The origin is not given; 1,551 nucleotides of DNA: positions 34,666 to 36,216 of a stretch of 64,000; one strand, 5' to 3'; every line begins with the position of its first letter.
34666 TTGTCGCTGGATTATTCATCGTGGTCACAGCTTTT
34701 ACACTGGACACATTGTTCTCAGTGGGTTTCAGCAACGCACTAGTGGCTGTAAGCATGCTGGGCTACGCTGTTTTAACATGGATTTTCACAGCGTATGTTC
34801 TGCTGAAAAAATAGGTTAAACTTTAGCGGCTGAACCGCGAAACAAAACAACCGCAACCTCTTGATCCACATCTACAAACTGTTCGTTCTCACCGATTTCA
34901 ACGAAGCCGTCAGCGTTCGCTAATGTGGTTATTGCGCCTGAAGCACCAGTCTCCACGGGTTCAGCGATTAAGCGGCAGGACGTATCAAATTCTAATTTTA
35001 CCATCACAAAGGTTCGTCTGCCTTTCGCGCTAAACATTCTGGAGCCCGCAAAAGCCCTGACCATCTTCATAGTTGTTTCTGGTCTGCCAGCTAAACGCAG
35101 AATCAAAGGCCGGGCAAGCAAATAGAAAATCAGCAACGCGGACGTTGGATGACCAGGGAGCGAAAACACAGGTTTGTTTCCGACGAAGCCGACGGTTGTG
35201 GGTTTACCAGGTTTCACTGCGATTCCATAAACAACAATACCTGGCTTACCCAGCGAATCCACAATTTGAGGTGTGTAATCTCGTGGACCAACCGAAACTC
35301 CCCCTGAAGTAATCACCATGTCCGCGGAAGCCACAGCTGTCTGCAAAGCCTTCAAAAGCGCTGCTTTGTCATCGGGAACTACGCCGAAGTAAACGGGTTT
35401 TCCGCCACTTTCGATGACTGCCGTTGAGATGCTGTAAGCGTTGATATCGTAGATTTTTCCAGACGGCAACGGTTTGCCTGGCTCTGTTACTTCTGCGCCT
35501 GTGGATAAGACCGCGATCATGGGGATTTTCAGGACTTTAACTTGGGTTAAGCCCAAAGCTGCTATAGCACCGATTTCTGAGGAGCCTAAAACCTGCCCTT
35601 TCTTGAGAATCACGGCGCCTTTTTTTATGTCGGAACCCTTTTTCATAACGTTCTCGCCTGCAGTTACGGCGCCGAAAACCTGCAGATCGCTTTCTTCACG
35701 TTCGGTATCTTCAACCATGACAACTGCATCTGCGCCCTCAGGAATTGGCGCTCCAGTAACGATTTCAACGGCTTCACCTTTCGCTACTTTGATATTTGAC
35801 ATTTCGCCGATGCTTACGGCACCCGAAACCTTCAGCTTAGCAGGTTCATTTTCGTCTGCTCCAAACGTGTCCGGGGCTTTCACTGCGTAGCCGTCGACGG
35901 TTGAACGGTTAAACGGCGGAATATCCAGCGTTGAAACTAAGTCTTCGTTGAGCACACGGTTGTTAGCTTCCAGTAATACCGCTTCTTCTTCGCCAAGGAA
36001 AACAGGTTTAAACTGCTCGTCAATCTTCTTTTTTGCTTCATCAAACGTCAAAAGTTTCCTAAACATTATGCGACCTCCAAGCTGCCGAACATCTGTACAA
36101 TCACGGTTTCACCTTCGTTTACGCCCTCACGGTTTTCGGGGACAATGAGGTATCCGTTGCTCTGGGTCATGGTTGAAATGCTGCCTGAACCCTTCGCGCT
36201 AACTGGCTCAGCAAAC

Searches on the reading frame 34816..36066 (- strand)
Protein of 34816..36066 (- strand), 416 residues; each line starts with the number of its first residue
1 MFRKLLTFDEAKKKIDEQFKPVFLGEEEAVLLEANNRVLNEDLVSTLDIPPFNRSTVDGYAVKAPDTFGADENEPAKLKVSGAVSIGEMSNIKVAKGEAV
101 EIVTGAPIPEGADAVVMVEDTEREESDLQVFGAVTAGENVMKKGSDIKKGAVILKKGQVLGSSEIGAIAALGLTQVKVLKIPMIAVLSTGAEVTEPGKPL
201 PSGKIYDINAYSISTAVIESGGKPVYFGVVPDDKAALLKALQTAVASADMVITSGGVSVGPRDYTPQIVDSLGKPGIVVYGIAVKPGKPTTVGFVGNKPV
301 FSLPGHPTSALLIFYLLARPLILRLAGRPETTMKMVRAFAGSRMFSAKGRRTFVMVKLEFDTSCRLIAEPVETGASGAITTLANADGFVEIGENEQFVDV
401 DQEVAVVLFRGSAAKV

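Call 42: find_encoding_contigs(protein=window:34816-36066:-, flank=10000, max_places=1)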
Protein window:34816-36066:- (416 aa): no gene with exactly this product is on record in the collection.
